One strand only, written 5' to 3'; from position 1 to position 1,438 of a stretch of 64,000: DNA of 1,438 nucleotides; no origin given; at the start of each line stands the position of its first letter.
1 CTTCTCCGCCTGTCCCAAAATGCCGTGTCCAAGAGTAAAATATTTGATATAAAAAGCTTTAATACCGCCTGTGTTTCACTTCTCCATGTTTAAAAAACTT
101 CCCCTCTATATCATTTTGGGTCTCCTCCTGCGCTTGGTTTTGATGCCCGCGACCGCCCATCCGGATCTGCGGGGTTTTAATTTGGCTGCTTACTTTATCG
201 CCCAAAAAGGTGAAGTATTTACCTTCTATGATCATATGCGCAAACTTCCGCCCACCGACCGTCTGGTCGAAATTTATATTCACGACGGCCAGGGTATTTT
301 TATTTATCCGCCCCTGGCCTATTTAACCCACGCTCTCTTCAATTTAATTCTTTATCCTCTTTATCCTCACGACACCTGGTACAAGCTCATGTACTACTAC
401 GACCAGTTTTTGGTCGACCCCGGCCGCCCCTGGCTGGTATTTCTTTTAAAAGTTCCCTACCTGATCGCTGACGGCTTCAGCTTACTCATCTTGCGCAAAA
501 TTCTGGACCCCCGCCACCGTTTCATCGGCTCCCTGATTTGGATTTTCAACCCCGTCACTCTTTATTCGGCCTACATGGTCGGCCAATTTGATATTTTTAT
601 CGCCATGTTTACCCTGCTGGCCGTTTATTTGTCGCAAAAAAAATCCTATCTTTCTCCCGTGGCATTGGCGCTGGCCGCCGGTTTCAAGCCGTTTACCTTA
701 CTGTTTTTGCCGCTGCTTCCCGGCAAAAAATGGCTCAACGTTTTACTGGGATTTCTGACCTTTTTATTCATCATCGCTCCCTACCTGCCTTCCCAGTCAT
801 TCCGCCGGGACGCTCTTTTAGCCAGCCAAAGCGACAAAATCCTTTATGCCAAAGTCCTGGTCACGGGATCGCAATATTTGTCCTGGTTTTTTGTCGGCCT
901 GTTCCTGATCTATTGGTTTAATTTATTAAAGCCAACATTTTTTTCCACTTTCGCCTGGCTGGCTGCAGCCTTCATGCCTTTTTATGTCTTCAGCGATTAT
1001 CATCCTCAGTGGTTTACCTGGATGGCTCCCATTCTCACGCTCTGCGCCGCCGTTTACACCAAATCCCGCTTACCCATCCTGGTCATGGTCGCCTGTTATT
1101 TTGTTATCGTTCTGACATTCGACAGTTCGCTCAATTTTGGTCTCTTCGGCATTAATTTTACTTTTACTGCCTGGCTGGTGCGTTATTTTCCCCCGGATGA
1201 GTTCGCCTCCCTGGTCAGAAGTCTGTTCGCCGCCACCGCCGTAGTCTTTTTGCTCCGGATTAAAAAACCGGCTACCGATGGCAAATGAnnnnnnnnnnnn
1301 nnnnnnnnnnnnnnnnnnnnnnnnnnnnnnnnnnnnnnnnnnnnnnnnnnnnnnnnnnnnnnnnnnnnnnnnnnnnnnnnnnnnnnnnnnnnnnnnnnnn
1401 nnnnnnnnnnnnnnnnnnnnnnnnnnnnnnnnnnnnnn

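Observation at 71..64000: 64 kb single-strand super-locus dedicated to glycan or protein glycosylation with about 16 GT-C-like membrane transferases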

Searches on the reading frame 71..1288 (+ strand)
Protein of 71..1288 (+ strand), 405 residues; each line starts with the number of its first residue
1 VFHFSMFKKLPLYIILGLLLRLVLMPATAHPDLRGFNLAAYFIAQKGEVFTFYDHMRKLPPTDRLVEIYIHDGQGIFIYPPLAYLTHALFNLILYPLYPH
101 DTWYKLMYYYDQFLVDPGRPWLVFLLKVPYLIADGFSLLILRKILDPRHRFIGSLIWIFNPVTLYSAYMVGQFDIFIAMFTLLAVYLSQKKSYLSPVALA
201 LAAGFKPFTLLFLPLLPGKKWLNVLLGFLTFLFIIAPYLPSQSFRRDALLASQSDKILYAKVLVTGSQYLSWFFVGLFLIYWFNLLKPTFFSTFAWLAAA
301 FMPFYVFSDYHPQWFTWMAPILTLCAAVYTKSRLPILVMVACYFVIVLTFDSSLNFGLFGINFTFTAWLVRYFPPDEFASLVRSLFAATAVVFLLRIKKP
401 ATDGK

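Call 3: search_protein_families(library=pfam, proteins=[window:71-1288:+], max_evalue=0.01)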
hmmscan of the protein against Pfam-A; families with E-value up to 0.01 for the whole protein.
window:71-1288:+ (405 aa): 0 families

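Call 19: search_protein_families(library=ncbifam, proteins=[window:71-1288:+], max_evalue=1)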
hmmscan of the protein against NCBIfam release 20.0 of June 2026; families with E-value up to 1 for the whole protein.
window:71-1288:+ (405 aa): 0 families

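Call 27: search_protein_families(library=pfam, proteins=[window:71-1288:+], max_evalue=10)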
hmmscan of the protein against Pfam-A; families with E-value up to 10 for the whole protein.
window:71-1288:+ (405 aa): 0 families
